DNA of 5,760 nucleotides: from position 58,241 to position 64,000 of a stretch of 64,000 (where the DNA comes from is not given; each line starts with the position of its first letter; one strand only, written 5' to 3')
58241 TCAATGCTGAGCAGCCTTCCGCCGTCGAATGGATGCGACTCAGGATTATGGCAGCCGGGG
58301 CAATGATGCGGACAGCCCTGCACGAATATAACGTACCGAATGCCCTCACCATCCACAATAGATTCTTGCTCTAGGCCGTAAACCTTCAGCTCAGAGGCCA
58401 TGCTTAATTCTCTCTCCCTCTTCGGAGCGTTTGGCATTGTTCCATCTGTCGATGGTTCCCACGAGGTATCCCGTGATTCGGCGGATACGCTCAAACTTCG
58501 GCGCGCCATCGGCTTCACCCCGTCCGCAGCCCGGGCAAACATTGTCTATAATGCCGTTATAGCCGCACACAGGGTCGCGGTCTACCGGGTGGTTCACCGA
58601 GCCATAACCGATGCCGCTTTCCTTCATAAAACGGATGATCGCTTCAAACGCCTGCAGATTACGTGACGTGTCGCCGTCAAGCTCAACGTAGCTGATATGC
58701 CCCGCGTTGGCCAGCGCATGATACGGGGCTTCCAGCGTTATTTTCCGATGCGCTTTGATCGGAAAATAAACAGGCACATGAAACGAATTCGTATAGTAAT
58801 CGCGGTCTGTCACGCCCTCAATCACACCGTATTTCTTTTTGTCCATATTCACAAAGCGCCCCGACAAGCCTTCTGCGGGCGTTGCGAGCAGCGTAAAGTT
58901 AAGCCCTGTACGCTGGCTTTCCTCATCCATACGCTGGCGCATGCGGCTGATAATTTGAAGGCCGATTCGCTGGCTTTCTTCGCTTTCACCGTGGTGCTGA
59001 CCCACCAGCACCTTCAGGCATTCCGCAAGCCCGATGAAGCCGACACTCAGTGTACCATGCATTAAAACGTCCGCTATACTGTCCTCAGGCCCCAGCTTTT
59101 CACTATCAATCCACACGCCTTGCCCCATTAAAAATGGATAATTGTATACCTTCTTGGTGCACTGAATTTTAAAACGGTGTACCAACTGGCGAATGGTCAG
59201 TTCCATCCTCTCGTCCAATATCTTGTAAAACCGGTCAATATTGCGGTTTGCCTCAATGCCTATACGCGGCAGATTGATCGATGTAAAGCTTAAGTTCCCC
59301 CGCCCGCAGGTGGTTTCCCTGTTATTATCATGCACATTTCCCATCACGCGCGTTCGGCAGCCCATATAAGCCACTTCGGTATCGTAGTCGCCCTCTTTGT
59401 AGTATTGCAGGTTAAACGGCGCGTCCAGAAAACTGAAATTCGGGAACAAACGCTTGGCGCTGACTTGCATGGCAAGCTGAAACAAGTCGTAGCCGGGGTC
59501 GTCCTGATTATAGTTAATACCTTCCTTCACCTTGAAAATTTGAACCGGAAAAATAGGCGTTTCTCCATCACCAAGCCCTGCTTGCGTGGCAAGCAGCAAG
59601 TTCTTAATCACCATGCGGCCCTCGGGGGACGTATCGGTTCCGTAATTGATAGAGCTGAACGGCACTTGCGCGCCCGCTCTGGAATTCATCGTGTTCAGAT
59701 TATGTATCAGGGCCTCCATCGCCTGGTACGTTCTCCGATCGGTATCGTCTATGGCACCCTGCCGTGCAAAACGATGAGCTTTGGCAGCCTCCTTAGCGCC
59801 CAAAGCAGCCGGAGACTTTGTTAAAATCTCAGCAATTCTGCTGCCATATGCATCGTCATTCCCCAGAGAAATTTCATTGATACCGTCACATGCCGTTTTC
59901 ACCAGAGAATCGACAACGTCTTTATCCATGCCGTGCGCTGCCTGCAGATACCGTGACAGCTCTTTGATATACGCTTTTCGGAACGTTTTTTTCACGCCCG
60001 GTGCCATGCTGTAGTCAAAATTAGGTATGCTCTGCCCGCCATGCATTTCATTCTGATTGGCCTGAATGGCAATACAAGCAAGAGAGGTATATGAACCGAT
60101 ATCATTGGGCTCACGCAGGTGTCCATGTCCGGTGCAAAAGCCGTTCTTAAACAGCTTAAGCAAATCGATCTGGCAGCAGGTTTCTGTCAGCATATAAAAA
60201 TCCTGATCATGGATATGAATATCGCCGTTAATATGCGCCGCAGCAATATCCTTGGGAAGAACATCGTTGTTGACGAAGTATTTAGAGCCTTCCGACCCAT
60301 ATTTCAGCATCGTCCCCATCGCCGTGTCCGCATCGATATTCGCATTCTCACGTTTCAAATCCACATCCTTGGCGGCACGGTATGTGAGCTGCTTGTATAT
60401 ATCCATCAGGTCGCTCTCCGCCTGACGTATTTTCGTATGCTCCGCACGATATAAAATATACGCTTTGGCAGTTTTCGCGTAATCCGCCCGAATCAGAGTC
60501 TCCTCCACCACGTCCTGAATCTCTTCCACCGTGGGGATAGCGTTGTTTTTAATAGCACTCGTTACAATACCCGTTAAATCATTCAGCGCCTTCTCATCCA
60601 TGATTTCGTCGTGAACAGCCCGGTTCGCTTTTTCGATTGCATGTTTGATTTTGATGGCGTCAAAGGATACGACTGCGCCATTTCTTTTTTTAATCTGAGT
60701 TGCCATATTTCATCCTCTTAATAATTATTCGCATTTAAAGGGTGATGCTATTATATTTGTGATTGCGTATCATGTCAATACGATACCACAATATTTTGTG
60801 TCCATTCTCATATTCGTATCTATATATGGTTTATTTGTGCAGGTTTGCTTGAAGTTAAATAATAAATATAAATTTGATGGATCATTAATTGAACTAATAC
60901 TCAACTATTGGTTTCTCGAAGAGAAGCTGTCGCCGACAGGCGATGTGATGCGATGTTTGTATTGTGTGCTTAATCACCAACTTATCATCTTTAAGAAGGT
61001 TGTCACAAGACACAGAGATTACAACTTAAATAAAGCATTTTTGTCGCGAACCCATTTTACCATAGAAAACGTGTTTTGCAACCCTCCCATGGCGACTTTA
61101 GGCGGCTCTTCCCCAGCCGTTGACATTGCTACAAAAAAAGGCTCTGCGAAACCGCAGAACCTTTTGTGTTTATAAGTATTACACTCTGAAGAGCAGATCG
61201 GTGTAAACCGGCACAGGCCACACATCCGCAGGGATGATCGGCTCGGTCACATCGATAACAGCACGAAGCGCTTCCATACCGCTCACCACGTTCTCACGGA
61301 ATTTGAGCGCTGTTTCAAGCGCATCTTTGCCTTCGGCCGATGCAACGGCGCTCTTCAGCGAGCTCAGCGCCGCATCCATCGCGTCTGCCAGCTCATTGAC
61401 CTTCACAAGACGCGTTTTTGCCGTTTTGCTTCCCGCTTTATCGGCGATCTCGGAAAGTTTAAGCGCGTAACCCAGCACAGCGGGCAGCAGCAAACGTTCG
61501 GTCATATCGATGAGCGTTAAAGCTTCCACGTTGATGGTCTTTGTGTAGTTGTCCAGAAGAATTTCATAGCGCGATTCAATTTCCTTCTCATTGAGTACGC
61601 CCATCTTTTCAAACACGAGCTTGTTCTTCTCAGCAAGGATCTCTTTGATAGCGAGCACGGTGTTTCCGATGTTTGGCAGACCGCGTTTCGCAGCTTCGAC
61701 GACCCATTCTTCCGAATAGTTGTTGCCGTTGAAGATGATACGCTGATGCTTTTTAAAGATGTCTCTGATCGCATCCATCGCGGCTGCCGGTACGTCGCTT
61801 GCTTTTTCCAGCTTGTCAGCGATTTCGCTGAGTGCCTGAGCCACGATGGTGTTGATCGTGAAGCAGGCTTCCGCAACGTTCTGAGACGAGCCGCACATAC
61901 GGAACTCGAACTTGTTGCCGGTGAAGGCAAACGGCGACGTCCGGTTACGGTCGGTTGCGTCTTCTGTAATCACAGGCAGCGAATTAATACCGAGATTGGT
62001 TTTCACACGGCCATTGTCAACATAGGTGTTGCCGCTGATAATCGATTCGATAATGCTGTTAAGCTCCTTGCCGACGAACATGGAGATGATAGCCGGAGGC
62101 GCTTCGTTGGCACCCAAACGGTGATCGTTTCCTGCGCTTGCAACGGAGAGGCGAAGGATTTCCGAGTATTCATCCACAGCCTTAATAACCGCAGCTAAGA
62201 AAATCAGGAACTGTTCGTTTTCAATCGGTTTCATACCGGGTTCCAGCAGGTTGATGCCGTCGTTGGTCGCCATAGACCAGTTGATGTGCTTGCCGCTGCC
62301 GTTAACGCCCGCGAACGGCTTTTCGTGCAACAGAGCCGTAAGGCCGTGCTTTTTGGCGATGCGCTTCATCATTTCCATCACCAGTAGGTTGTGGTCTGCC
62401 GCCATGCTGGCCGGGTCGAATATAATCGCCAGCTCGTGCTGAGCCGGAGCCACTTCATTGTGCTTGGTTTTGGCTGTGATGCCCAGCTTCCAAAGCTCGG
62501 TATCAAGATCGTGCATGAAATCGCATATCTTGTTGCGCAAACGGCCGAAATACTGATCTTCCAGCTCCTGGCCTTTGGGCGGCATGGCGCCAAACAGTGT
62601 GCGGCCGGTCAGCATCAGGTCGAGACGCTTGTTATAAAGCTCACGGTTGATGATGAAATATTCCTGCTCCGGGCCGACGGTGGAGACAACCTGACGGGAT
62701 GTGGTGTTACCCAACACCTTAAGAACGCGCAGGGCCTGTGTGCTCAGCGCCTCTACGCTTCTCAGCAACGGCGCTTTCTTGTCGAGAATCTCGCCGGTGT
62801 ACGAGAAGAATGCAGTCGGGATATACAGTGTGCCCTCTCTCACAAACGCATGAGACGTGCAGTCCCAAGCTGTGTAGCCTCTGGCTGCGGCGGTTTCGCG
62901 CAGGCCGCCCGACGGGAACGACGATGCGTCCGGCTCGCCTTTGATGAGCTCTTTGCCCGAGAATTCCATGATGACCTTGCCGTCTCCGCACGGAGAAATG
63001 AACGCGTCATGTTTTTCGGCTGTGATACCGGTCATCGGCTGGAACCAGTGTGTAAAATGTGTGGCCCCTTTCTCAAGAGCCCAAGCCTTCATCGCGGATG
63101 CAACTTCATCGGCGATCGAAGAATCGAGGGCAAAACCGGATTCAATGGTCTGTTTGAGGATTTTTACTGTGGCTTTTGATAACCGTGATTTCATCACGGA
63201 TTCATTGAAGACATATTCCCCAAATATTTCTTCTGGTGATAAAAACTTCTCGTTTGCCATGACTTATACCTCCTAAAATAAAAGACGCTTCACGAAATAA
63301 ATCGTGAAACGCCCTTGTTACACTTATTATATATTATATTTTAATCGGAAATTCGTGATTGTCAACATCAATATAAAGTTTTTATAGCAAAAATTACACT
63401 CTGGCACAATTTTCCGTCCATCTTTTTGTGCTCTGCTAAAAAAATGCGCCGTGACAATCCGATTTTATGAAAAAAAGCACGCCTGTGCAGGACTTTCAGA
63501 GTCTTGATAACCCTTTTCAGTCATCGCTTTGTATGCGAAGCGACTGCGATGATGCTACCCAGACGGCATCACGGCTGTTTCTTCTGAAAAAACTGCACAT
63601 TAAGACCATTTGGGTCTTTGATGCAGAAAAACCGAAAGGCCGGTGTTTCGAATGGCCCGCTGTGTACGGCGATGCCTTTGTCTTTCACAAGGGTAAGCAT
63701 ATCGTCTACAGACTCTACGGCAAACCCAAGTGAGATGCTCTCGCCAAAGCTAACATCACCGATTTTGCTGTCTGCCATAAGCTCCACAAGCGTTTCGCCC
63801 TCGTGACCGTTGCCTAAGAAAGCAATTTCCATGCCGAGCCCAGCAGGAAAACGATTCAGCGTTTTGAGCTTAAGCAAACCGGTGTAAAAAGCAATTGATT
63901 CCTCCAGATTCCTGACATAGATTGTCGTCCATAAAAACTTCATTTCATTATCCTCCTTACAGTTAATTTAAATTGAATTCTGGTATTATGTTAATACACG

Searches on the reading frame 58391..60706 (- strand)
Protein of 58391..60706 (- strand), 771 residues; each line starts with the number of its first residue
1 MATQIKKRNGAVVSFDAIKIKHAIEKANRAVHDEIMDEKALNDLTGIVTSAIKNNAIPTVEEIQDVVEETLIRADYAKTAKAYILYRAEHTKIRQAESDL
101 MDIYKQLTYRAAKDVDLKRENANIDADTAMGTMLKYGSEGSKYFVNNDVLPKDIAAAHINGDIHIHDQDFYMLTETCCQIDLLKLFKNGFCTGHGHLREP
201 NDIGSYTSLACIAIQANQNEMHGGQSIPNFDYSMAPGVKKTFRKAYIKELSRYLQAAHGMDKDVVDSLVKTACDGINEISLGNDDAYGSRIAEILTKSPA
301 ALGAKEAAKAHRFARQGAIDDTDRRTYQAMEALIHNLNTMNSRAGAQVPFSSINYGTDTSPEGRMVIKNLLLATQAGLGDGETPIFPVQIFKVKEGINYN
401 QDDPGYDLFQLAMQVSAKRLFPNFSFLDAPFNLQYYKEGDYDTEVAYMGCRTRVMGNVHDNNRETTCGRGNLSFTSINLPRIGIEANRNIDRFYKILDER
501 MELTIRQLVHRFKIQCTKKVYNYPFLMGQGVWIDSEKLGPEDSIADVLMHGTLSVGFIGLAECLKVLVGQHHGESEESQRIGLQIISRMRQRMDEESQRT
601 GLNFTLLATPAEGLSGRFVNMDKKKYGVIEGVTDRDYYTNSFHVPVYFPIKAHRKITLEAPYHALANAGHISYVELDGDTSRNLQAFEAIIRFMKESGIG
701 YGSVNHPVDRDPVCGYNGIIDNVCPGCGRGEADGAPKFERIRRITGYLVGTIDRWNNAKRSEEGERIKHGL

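Call 49: search_protein_families(library=pfam, proteins=[window:58391-60706:-], max_evalue=0.001)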
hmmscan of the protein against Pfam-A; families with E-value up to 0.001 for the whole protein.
window:58391-60706:- (771 aa): 2 families
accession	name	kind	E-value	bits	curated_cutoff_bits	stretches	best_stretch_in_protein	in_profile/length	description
PF13597.11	NRDD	-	8.2e-199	662.3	26.2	1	120-769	1-562/562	Anaerobic ribonucleoside-triphosphate reductase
PF03477.21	ATP-cone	-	6.2e-20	72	25.8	1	4-91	2-87/88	ATP cone domain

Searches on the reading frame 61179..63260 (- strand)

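Call 49: search_protein_families(library=pfam, proteins=[window:61179-63260:-], max_evalue=0.001)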
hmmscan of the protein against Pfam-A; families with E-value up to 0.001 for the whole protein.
window:61179-63260:- (693 aa): 3 families
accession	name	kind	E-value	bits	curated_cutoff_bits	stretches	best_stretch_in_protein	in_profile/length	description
PF12437.13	GSIII_N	-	5.4e-77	257.4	25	1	10-168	2-160/160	Glutamine synthetase type III N terminal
PF18318.6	Gln-synt_C-ter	-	2.7e-39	134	22.7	1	495-606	3-114/118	Glutamine synthetase C-terminal domain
PF00120.29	Gln-synt_C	-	1.4e-26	93.8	24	1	182-375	11-201/344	Glutamine synthetase, catalytic domain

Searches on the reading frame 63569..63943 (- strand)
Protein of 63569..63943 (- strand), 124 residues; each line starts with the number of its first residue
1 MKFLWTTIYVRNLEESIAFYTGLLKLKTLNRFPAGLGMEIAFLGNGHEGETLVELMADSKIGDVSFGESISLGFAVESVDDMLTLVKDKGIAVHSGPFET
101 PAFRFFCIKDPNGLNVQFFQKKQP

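Call 49: search_protein_families(library=pfam, proteins=[window:63569-63943:-], max_evalue=0.001)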
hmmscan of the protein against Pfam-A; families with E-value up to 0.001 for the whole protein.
window:63569-63943:- (124 aa): 2 families
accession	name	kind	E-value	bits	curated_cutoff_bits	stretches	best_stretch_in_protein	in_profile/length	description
PF00903.31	Glyoxalase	-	2.4e-11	44.5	20.6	1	3-118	2-121/121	Glyoxalase/Bleomycin resistance protein/Dioxygenase superfamily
PF12681.13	Glyoxalase_2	-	0.00037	20.9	30.1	1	6-111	4-106/118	Glyoxalase-like domain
